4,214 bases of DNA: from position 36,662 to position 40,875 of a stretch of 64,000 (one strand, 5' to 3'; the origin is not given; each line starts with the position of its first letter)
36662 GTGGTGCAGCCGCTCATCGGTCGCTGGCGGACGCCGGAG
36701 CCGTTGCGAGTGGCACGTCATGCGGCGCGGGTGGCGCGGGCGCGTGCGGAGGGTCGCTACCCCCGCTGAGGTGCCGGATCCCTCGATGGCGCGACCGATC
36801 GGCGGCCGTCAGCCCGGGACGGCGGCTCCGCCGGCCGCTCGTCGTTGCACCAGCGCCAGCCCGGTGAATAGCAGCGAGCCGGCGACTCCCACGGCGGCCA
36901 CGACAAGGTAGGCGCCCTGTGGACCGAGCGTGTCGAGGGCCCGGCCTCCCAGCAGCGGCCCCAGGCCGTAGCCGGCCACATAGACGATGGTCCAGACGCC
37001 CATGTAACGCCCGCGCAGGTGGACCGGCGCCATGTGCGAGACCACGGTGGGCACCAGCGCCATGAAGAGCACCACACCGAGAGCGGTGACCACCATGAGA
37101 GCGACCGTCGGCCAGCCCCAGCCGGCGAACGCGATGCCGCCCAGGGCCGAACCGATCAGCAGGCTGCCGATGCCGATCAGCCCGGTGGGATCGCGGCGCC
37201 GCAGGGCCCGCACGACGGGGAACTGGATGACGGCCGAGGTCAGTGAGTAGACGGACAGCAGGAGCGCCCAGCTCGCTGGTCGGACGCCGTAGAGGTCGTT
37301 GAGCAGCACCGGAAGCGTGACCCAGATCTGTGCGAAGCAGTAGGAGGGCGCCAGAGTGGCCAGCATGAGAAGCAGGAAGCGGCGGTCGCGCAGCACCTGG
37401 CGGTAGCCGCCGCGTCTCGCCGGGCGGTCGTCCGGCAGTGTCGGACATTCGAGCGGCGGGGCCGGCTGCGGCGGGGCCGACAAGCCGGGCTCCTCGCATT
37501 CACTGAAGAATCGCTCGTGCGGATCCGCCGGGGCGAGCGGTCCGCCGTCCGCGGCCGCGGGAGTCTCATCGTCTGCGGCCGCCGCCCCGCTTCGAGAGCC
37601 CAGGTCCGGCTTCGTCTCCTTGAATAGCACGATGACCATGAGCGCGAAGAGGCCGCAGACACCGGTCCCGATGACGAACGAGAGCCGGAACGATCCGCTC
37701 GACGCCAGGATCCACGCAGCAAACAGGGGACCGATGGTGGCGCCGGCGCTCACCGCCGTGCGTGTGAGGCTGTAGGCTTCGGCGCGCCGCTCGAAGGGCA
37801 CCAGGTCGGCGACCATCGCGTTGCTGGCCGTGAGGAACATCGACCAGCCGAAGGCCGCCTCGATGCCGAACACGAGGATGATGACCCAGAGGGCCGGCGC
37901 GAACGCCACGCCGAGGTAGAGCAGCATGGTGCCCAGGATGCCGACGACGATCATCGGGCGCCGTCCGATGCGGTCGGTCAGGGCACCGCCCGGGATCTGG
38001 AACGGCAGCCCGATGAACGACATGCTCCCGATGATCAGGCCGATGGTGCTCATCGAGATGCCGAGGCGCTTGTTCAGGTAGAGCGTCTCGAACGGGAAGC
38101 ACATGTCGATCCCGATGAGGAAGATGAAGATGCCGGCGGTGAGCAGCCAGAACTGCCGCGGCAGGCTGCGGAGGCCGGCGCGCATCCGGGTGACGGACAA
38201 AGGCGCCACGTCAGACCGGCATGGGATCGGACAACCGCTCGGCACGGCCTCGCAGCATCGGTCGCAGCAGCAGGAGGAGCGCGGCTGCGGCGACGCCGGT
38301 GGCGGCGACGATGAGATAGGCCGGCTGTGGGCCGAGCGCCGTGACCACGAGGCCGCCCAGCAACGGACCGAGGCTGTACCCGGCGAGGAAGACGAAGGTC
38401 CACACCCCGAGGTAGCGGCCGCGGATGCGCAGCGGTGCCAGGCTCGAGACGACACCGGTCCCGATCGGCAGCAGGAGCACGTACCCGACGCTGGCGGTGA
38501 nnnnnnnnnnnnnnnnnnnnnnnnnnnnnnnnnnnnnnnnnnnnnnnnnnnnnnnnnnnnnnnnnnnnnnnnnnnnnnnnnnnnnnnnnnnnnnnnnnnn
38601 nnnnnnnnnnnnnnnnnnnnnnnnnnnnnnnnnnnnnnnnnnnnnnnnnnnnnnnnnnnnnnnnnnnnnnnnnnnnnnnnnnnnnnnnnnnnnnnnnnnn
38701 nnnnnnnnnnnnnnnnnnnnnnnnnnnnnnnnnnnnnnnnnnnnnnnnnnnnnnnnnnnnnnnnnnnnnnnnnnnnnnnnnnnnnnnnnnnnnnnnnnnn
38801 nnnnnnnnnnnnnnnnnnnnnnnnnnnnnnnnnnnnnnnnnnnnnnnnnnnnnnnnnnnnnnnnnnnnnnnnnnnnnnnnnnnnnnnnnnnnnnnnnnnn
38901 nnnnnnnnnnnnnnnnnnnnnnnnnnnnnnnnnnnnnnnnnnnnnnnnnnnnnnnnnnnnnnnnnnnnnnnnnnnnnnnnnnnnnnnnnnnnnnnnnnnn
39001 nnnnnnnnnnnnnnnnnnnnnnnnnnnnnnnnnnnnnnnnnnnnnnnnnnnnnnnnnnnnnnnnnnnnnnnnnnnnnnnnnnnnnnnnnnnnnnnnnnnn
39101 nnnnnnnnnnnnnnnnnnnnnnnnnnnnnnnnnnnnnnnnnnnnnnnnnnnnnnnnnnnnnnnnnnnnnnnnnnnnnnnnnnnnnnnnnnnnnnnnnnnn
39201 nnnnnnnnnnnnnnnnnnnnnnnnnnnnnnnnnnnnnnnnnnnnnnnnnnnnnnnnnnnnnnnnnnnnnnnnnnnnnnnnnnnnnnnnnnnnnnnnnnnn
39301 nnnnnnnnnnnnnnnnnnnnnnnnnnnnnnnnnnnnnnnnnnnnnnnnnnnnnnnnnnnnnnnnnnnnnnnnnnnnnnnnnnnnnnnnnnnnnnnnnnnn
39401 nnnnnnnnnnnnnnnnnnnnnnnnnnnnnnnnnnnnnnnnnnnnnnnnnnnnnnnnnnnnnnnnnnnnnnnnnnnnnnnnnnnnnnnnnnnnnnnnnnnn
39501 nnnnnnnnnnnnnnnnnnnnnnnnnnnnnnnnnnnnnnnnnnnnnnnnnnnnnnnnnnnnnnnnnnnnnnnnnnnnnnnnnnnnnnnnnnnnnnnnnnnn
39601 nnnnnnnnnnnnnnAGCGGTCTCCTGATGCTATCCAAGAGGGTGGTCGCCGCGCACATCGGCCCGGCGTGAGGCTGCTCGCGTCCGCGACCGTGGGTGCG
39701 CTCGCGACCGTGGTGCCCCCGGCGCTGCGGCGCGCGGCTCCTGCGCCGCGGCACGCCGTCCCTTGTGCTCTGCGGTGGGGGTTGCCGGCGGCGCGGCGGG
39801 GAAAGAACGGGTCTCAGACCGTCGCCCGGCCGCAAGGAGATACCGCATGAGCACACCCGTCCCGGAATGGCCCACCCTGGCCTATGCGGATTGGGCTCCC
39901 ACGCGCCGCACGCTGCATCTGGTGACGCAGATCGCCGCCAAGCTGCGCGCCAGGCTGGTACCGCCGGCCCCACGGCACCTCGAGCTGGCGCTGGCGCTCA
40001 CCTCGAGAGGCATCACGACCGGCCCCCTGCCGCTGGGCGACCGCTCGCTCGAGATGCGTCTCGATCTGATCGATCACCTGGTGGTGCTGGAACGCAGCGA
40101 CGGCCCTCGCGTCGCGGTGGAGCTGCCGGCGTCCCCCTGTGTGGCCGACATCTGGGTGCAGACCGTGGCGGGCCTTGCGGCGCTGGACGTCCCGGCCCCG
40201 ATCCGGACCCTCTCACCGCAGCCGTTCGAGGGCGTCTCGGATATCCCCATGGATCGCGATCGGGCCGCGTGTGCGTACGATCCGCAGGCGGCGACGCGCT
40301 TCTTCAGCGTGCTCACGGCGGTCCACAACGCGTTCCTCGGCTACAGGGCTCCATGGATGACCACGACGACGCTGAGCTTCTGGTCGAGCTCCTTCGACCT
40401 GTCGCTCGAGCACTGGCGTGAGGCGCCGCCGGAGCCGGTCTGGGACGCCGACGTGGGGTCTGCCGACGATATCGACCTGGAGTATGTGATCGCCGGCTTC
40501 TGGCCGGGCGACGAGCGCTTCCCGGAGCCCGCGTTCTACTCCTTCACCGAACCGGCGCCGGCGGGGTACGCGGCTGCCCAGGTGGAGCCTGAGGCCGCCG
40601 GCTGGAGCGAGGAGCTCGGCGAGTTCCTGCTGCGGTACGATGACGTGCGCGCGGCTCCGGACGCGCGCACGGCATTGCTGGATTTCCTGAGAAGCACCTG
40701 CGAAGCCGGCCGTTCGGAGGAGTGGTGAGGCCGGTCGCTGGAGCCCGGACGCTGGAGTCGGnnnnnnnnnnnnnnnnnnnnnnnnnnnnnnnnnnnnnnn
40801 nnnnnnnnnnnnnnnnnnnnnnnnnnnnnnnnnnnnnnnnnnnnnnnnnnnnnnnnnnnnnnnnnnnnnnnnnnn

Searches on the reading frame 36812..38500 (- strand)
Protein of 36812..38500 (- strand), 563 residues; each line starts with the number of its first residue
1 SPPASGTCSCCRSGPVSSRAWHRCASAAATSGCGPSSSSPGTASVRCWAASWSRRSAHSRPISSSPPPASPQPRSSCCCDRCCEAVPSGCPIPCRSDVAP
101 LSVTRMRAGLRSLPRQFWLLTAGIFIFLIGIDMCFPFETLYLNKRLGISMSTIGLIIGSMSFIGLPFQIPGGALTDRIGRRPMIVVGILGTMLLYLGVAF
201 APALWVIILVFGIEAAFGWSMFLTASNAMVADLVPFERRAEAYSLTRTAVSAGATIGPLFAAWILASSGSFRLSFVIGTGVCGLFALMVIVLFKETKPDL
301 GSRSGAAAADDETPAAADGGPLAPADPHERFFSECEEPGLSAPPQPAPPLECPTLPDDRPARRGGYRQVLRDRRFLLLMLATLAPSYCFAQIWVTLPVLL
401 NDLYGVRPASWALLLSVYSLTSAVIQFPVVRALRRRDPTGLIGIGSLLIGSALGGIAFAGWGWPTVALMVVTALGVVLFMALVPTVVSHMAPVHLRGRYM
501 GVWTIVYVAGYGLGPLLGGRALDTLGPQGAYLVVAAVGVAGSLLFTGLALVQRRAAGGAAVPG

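Call 54: search_protein_families(library=pfam, max_evalue=0.00001, proteins=[window:36812-38500:-])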
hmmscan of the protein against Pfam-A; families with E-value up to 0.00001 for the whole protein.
window:36812-38500:- (563 aa): 4 families
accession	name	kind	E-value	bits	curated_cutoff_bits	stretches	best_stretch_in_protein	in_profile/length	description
PF07690.21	MFS_1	-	1.1e-52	179.5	33.4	2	121-407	2-235/347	Major Facilitator Superfamily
PF12832.13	MFS_1_like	-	8.9e-17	61.6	25.2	1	119-532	3-372/373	MFS_1 like family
PF01306.25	LacY_symp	-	7e-07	28.8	24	1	116-298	8-192/413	LacY proton/sugar symporter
PF00083.30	Sugar_tr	-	1.8e-06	27.5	22.3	0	116-297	255-441/452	Sugar (and other) transporter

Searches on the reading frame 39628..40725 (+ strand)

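Call 54: search_protein_families(library=pfam, max_evalue=0.00001, proteins=[window:39628-40725:+])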
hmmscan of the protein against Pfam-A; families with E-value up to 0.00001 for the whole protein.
window:39628-40725:+ (366 aa): 1 family
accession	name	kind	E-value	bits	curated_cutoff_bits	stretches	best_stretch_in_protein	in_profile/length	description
PF19459.4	DUF5996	-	5.8e-66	223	25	1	81-361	1-283/296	Family of unknown function (DUF5996)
